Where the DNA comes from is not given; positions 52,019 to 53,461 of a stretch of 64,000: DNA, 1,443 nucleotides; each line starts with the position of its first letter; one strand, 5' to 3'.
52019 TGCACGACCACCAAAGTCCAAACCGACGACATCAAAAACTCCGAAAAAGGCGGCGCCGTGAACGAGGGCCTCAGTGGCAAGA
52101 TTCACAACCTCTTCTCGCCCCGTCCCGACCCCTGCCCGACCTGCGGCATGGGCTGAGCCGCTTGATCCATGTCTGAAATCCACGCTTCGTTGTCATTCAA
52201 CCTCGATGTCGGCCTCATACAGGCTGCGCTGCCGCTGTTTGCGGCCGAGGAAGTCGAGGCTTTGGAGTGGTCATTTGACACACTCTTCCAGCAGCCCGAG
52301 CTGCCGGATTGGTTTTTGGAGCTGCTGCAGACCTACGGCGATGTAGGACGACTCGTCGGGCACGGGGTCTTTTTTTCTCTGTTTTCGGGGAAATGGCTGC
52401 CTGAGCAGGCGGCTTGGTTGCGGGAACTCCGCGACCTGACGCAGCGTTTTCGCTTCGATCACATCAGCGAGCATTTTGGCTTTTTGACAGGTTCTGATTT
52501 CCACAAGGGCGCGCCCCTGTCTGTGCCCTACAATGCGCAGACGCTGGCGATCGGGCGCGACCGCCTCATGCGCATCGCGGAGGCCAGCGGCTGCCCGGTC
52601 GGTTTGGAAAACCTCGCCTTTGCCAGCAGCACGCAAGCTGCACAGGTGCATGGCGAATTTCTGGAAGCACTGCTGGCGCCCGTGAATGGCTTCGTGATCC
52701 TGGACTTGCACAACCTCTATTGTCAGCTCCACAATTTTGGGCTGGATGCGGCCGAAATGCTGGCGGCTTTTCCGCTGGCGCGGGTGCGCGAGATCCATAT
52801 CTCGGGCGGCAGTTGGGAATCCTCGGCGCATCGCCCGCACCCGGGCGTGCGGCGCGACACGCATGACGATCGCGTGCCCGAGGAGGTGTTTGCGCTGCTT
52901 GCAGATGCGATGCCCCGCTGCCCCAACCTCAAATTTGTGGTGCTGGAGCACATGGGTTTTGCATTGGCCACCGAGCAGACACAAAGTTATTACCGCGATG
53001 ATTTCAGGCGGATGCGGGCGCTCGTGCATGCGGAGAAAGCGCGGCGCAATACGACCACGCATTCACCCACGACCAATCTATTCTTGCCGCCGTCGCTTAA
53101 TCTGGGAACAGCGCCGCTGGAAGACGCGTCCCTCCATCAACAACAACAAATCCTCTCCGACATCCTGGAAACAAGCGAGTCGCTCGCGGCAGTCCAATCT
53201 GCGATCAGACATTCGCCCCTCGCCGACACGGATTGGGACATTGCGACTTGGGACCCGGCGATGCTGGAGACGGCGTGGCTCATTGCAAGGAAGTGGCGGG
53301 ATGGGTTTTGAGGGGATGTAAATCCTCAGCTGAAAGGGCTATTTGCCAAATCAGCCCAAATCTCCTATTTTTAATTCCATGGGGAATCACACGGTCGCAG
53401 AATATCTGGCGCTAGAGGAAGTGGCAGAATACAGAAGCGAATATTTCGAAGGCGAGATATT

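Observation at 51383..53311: Compact MNIO (DUF692) RiPP-like cluster: three signal-peptide precursors ending in CPxCG(M/K)G plus a fused-extension DUF692 enzyme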

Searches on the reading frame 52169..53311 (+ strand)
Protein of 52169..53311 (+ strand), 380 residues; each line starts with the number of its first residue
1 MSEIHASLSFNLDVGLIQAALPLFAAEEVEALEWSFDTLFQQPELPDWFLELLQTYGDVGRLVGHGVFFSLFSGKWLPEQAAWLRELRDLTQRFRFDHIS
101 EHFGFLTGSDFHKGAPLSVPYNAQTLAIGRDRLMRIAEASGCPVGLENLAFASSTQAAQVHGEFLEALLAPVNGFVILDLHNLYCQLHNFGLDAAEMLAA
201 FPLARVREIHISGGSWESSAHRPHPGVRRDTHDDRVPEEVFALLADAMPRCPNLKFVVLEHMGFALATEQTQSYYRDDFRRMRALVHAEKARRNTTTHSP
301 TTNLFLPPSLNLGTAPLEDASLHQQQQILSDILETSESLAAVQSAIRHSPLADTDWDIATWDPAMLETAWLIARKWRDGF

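Call 5: search_protein_families(library=pfam, proteins=[window:52169-53311:+], max_evalue=1)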
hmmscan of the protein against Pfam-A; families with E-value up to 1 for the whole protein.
window:52169-53311:+ (380 aa): 2 families
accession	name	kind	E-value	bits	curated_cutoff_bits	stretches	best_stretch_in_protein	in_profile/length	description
PF05114.20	MbnB_TglH_ChrH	-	2.3e-31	109.4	25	1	57-258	46-238/263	RiPP precursor modification enzyme MbnB/TglH/ChrH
PF14502.12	HTH_41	-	0.19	11.6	25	1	9-33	15-39/48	Helix-turn-helix domain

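Call 6: search_protein_families(library=ncbifam, proteins=[window:52169-53311:+], max_evalue=1)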
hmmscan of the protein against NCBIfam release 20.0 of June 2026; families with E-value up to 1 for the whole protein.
window:52169-53311:+ (380 aa): 5 families
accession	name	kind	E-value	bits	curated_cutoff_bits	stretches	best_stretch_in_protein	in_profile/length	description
NF050165.1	MNIO_ChrH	equivalog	1.5e-104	349.9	600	1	9-377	7-361/363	MNIO family chryseobactin maturase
NF050167.1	MNIO_BufB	equivalog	1.9e-26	93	310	1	61-255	49-239/262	MNIO family bufferin maturase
NF003818.2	PRK05409.1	equivalog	1.9e-20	73.5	360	1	53-253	44-236/264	HvfB family MNIO-type RiPP peptide maturase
NF050151.1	RiPP_MNIO_ApyH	equivalog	3e-10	39.7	400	1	77-287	70-281/283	multinuclear non-heme iron-dependent oxidative enzyme ApyH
TIGR04159.2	methbact_MbnB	equivalog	0.00014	21.4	325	1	79-247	65-224/261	methanobactin biosynthesis protein MbnB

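Call 15: find_homologous_proteins(query=window:52169-53311:+, max_evalue=1e-10)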
Query window:52169-53311:+ (380 aa): 2072 proteins with E <= 1e-10 among 8000 candidates; the best 120 are listed.
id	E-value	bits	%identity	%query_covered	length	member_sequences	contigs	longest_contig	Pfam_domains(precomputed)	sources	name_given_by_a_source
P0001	1.5e-256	868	100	100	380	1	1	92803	PF05114.21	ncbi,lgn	-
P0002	1.7e-234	796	92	100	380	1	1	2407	PF05114.21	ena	-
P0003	2.3e-223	759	87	100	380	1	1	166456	PF05114.21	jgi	jgi:uncharacterized protein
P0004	1.9e-215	733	85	100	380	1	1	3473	PF05114.21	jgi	jgi:uncharacterized protein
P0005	6.7e-209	712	82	100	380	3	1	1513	PF05114.21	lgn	-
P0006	5.3e-198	676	79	100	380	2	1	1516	PF05114.21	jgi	jgi:uncharacterized protein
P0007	2.4e-186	637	73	100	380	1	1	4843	PF05114.21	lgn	-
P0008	2.5e-185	634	73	100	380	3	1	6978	PF05114.21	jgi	jgi:uncharacterized protein (UPF0276 family)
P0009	5.2e-176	603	71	99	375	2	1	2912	PF05114.21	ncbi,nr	ncbi:MAG TPA: DUF692 family protein [Bacteroidia bacterium]|nr:DUF692 family protein [Bacteroidia ba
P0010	7.4e-175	600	71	99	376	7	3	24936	PF05114.21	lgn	-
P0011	7.1e-171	586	69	99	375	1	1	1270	PF05114.21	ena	-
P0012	8.3e-171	586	69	99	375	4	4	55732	PF05114.21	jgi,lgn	jgi:uncharacterized protein (UPF0276 family)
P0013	1.2e-165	569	66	100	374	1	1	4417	PF05114.21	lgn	-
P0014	8.7e-154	530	62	100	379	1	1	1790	PF05114.21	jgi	jgi:uncharacterized protein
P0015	4.6e-153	528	68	92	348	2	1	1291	PF05114.21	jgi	jgi:uncharacterized protein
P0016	5.1e-144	498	60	99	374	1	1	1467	PF05114.21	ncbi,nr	ncbi:MAG: DUF692 family protein, partial [Phaeodactylibacter sp.]|nr:DUF692 family protein [Phaeodac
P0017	8.7e-144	497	60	97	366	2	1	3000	PF05114.21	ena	-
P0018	5.6e-143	495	59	97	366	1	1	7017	PF05114.21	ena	-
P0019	6.2e-143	495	58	100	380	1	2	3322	PF05114.21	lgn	-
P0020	1.6e-142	493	59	99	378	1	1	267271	PF05114.21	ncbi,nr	ncbi:multinuclear nonheme iron-dependent oxidase [Fibrella aquatilis]|nr:DUF692 family multinuclear 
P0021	1.9e-142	493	58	100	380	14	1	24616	PF05114.21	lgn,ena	-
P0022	2.0e-142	493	59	99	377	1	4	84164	PF05114.21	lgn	-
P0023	2.1e-142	493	59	98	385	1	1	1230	PF05114.21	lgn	-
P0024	3.0e-142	492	60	99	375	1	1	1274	PF05114.21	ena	-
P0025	3.4e-142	492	57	100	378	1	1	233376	PF05114.21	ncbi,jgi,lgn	jgi:uncharacterized protein (UPF0276 family)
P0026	3.4e-142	492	58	100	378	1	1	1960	PF05114.21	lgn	-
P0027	1.2e-141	490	57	99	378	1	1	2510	PF05114.21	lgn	-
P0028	9.9e-141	487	59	99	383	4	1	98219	PF05114.21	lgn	-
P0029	1.1e-140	487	59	99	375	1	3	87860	PF05114.21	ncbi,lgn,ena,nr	ncbi:MAG TPA: DUF692 family protein [Flavilitoribacter sp.]|nr:DUF692 family protein [Flavilitoribac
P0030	3.0e-140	486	57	99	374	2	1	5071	PF05114.21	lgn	-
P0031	5.7e-140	485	57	99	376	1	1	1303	PF05114.21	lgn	-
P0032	1.4e-139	483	55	99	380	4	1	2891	PF05114.21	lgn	-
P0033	1.5e-139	483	56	99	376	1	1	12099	PF05114.21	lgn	-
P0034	1.5e-139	483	59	100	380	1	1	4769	PF05114.21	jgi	jgi:uncharacterized protein (UPF0276 family)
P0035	1.6e-139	483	57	100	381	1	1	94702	PF05114.21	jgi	-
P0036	1.7e-139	483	57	100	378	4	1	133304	PF05114.21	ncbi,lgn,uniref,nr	ncbi:multinuclear nonheme iron-dependent oxidase [Spirosoma endophyticum]|uniref:Xylose isomerase-li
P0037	1.9e-139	483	58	100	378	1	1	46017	PF05114.21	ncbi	-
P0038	2.4e-139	483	58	100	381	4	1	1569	PF05114.21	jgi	jgi:uncharacterized protein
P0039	2.8e-139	482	56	98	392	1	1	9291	PF05114.21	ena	-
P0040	3.8e-139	482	57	100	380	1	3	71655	PF05114.21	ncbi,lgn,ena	-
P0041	3.9e-139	482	57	100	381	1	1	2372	PF05114.21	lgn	-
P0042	3.9e-139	482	57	100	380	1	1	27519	PF05114.21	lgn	-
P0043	4.6e-139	482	58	100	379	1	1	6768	PF05114.21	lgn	-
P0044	4.9e-139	482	57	100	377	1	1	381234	PF05114.21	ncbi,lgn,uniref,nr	ncbi:multinuclear nonheme iron-dependent oxidase [Flavilitoribacter nigricans]|uniref:DUF692 family 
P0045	7.1e-139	481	56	100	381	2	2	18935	PF05114.21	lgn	-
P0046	9.1e-139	481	61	87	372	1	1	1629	PF05114.21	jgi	jgi:uncharacterized protein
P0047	9.5e-139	481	57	99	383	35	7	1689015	PF05114.21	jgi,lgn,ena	jgi:uncharacterized protein (UPF0276 family)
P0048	1.6e-138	480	56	100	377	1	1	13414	PF05114.21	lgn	-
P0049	1.8e-138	480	58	99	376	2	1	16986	PF05114.21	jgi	jgi:uncharacterized protein (UPF0276 family)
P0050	1.8e-138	480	56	100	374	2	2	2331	PF05114.21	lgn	-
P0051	2.1e-138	480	56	100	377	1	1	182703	PF05114.21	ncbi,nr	ncbi:MAG: DUF692 domain-containing protein [Bacteroidetes bacterium]|nr:DUF692 domain-containing pro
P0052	2.2e-138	480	56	99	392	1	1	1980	PF05114.21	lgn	-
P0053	2.4e-138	479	55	100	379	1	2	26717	PF05114.21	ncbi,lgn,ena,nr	ncbi:MAG: DUF692 family protein [Saprospiraceae bacterium]|nr:DUF692 family protein [Saprospiraceae 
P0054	2.6e-138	479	57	100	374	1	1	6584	PF05114.21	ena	-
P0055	2.7e-138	479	57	100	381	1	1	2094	PF05114.21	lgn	-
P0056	3.0e-138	479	57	100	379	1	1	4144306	PF05114.21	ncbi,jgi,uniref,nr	ncbi:MAG: hypothetical protein K0S23_3315 [Fluviicola sp.]|jgi:uncharacterized protein (UPF0276 fami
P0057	3.4e-138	479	58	99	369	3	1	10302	PF05114.21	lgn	-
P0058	3.7e-138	479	57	100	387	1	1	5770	PF05114.21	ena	-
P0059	4.5e-138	479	55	100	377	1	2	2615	PF05114.21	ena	-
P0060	6.1e-138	478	54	100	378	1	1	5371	PF05114.21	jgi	jgi:uncharacterized protein (UPF0276 family)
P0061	6.3e-138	478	58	100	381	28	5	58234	PF05114.21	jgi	-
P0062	6.6e-138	478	57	100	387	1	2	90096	PF05114.21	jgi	jgi:uncharacterized protein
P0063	7.3e-138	478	57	100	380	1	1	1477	PF05114.21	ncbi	-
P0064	9.3e-138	477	56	99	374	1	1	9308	PF05114.21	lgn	-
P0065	9.7e-138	477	57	99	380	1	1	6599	PF05114.21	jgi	jgi:uncharacterized protein (UPF0276 family)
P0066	1.2e-137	477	56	100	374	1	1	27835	PF05114.21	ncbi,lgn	ncbi:MAG: DUF692 family multinuclear iron-containing protein [Bacteroidota bacterium]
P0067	1.4e-137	477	57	99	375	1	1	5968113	PF05114.21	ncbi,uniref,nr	ncbi:DUF692 family protein [Adhaeribacter swui]|uniref:DUF692 family protein n=1 Tax=Adhaeribacter s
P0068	1.4e-137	477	55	99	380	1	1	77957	PF05114.21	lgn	-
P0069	1.5e-137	477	55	100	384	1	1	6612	PF05114.21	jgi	jgi:uncharacterized protein (UPF0276 family)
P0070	1.7e-137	477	56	99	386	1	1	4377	PF05114.21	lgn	-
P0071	1.8e-137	477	55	100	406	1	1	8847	PF05114.21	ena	-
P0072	2.0e-137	476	57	100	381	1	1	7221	PF05114.21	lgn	-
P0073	2.0e-137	476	56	100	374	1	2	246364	PF05114.21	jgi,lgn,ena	jgi:uncharacterized protein (UPF0276 family)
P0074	2.0e-137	476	57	100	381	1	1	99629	PF05114.21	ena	-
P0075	2.1e-137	476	58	99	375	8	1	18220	PF05114.21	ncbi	-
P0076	2.1e-137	476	57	98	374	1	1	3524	PF05114.21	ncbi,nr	ncbi:MAG: DUF692 family protein [Saprospiraceae bacterium]|nr:DUF692 family protein [Saprospiraceae 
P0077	2.3e-137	476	56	100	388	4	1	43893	PF05114.21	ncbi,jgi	jgi:uncharacterized protein (UPF0276 family)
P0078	2.3e-137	476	56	100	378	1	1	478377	PF05114.21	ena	-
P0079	2.5e-137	476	59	98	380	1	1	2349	PF05114.21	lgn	-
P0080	2.6e-137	476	57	99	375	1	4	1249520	PF05114.21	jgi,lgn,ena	-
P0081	2.6e-137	476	57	100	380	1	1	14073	PF05114.21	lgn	-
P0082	2.6e-137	476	57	100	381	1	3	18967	PF05114.21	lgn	-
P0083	2.7e-137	476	56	100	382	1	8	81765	PF05114.21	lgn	-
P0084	2.7e-137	476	56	99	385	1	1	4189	PF05114.21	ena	-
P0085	2.9e-137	476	57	100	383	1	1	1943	PF05114.21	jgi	-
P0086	3.7e-137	475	56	100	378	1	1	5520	PF05114.21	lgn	-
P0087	4.0e-137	475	57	100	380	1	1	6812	PF05114.21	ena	-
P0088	4.0e-137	475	56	100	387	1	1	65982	PF05114.21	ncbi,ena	-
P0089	4.2e-137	475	57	99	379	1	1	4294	PF05114.21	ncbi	-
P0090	4.3e-137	475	56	100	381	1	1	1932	PF05114.21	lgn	-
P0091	4.7e-137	475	59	96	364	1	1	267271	PF05114.21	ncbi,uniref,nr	ncbi:DUF692 family protein [Fibrella sp. HMF5036]|uniref:DUF692 family protein n=2 Tax=Fibrella aqua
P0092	5.4e-137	475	58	100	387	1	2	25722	PF05114.21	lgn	-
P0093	5.8e-137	475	57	99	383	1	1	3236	PF05114.21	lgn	-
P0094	6.3e-137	475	55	99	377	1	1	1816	PF05114.21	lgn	-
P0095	6.6e-137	475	57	99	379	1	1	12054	PF05114.21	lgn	-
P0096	6.9e-137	475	56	100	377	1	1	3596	PF05114.21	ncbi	-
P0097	7.8e-137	474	56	99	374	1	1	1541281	PF05114.21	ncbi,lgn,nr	ncbi:MAG: DUF692 family protein [Bacteroidia bacterium]|nr:DUF692 family protein [Bacteroidia bacter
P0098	8.3e-137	474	57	100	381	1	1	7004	PF05114.21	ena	-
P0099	8.3e-137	474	57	99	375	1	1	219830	PF05114.21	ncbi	-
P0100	8.4e-137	474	57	99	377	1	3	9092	PF05114.21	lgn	-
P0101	8.6e-137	474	55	98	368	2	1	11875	PF05114.21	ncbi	-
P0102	8.7e-137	474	55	100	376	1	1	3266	PF05114.21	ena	-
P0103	8.8e-137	474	56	99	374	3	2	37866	PF05114.21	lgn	-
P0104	9.1e-137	474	55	100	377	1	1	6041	PF05114.21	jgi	jgi:uncharacterized protein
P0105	1.4e-136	474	55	100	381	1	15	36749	PF05114.21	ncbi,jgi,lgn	ncbi:MAG: hypothetical protein ACI9XO_002918 [Paraglaciecola sp.]|jgi:uncharacterized protein (UPF02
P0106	1.4e-136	474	57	99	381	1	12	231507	PF05114.21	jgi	jgi:uncharacterized protein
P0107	1.4e-136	474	57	99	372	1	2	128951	PF05114.21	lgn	-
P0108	1.6e-136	473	55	99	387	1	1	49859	PF05114.21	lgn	-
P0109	1.6e-136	473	58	99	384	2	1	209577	PF05114.21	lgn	-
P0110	1.8e-136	473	57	99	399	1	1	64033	PF05114.21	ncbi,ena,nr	nr:DUF692 family multinuclear iron-containing protein [uncultured Fluviicola sp.]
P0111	1.8e-136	473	56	100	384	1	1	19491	PF05114.21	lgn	-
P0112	1.9e-136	473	56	100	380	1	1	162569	PF05114.21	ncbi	ncbi:MAG: DUF692 family multinuclear iron-containing protein [Fluviicola sp.]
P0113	2.1e-136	473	54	100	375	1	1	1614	PF05114.21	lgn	-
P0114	2.7e-136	473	55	100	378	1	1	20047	PF05114.21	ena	-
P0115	2.9e-136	473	56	100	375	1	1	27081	PF05114.21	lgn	-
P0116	3.1e-136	472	56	100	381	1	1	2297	PF05114.21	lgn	-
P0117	3.1e-136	472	56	100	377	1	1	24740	PF05114.21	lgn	-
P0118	3.6e-136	472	56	99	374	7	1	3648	PF05114.21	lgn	-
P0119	3.7e-136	472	56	99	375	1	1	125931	PF05114.21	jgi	jgi:uncharacterized protein (UPF0276 family)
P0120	4.1e-136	472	57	100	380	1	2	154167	PF05114.21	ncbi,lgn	-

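Call 17: find_related_loci(query=A1, collection=genome_contigs, flank=6000)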
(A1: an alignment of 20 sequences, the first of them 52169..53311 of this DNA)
Query A1 (380 aa) in genome_contigs; peptide patterns used: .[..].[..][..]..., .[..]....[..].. (x = any residue, [..] = any of these).
397 stretches matched a pattern; 312 encode a relative of the query (tblastn E <= 1e-3); the best 80 are kept; 80 distinct loci.
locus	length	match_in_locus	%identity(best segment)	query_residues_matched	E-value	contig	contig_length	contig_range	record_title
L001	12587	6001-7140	82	1-380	0e+0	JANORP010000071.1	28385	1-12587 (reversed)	MAG: Bacteroidota bacterium isolate VAR_4_metabat_163 VAR_4_k141_766706, whole genome shotgun sequence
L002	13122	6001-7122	71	1-378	1e-178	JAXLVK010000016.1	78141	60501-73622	MAG: Bacteroidia bacterium isolate STL-BAC54 C1.71.fa-16, whole genome shotgun sequence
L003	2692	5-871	80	92-380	1e-158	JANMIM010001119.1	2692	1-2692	MAG: Bacteroidota bacterium isolate OTE_70_concoct_362_sub OTE_70_k141_3886788, whole genome shotgun sequence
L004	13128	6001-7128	56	1-380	3e-145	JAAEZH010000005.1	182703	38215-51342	MAG: Bacteroidetes bacterium isolate P03SST1bin.21 NODE_56_length_182703_cov_8.29047, whole genome shotgun sequence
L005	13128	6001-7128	58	1-380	6e-145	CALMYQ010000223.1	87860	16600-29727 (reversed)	MAG TPA_asm: uncultured Lewinella sp. isolate SRR2107183_bin.65_CONCOCT_v1.1_MAG genome assembly, contig: ERZ794926.146,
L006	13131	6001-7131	57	1-380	8e-145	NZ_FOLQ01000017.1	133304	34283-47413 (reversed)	Spirosoma endophyticum strain DSM 26130, whole genome shotgun sequence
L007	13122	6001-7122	56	1-380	1e-144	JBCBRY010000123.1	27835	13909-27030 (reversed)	MAG: Bacteroidota bacterium isolate J06638_10 NODE_123_length_27835_cov_17.190540, whole genome shotgun sequence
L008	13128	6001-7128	57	2-380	3e-144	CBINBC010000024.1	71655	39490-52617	MAG TPA_asm: uncultured Fluviicola sp. isolate SRR16817032_binner123_Refined_15 genome assembly, contig: ERZ27393366.34,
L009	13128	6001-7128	55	1-380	4e-144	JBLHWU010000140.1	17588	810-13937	MAG: Saprospiraceae bacterium isolate 3300046534_148 Ga0491194_0006791, whole genome shotgun sequence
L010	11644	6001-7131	58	1-380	6e-144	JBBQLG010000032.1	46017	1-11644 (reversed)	MAG: Cytophagales bacterium isolate Co_metawrap_517 Cmw_517_k141_3052326_length_46017_cov_9.9992, whole genome shotgun s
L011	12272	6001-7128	57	2-380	9e-144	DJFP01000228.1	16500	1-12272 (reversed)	MAG TPA_asm: Flavobacteriales bacterium UBA5869 UBA5869_contig_56509, whole genome shotgun sequence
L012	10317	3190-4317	57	2-380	1e-143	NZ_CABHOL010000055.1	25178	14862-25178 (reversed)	MAG: uncultured Fluviicola sp. isolate Fluviicola_sp_nbed1b11, whole genome shotgun sequence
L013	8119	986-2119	55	1-380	1e-143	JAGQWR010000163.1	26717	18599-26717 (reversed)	MAG: Saprospiraceae bacterium isolate HKST-UBA18 2008_448571, whole genome shotgun sequence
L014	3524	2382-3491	57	7-380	7e-149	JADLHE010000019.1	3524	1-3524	MAG: Saprospiraceae bacterium isolate SJ47 c_000000091313, whole genome shotgun sequence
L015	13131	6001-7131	57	1-380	2e-143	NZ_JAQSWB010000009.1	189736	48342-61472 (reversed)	MAG: Fluviicola sp. isolate C_No_T20_C_bin.34 scaffold_31, whole genome shotgun sequence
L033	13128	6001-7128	56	1-380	3e-140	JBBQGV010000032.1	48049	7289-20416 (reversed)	MAG: Chitinophagales bacterium isolate Co_metawrap_942 Cmw_942_k141_23531462_length_48049_cov_18.0000, whole genome shot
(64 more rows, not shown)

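Call 18: find_encoding_contigs(protein=window:52169-53311:+, flank=10000, max_places=4)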
Protein window:52169-53311:+ (380 aa): 1 contig read that carries it; 1 place shown.
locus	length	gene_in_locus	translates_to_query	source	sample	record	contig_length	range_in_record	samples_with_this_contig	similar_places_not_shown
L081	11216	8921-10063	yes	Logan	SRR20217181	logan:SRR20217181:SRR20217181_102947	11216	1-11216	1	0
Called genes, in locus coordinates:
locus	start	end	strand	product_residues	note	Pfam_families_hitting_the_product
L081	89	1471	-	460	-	PF16561:AMPK1_CBM (faint), PF22058:X25_BaPul_like, PF26120:CBM_1st_SusF (faint), PF22058:X25_BaPul_like (weak), PF18962:Por_Secre_tail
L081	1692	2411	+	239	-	PF06210:DUF1003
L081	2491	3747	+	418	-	PF18911:PKD_4, PF00801:PKD (weak), PF18962:Por_Secre_tail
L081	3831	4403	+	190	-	PF05076:SUFU (weak)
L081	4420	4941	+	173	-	PF13302:Acetyltransf_3, PF13420:Acetyltransf_4, PF00583:Acetyltransf_1, PF13673:Acetyltransf_10, PF13508:Acetyltransf_7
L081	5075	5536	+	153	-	PF00383:dCMP_cyt_deam_1, PF14437:MafB19-deam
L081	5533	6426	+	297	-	PF00892:EamA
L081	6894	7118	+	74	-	-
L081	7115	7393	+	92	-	PF05016:ParE_toxin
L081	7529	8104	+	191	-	PF05685:Uma2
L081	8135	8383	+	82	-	-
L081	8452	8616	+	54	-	-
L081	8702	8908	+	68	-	-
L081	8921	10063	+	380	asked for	PF05114:MbnB_TglH_ChrH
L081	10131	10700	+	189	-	PF05685:Uma2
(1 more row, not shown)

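Call 21: search_solved_structures(query=window:52169-53311:+, max_evalue=0.01, show_alignments=2)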
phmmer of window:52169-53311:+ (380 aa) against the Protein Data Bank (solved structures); distinct sequences matched with E-value up to 0.01: 2.
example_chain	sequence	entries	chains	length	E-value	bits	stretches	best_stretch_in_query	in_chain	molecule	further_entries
8hci_D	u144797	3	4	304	5.2e-15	58.6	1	54-268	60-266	DUF692 family protein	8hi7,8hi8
3bww_A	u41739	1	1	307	8.6e-07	31.5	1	65-220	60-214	Protein of unknown function DUF692/COG3220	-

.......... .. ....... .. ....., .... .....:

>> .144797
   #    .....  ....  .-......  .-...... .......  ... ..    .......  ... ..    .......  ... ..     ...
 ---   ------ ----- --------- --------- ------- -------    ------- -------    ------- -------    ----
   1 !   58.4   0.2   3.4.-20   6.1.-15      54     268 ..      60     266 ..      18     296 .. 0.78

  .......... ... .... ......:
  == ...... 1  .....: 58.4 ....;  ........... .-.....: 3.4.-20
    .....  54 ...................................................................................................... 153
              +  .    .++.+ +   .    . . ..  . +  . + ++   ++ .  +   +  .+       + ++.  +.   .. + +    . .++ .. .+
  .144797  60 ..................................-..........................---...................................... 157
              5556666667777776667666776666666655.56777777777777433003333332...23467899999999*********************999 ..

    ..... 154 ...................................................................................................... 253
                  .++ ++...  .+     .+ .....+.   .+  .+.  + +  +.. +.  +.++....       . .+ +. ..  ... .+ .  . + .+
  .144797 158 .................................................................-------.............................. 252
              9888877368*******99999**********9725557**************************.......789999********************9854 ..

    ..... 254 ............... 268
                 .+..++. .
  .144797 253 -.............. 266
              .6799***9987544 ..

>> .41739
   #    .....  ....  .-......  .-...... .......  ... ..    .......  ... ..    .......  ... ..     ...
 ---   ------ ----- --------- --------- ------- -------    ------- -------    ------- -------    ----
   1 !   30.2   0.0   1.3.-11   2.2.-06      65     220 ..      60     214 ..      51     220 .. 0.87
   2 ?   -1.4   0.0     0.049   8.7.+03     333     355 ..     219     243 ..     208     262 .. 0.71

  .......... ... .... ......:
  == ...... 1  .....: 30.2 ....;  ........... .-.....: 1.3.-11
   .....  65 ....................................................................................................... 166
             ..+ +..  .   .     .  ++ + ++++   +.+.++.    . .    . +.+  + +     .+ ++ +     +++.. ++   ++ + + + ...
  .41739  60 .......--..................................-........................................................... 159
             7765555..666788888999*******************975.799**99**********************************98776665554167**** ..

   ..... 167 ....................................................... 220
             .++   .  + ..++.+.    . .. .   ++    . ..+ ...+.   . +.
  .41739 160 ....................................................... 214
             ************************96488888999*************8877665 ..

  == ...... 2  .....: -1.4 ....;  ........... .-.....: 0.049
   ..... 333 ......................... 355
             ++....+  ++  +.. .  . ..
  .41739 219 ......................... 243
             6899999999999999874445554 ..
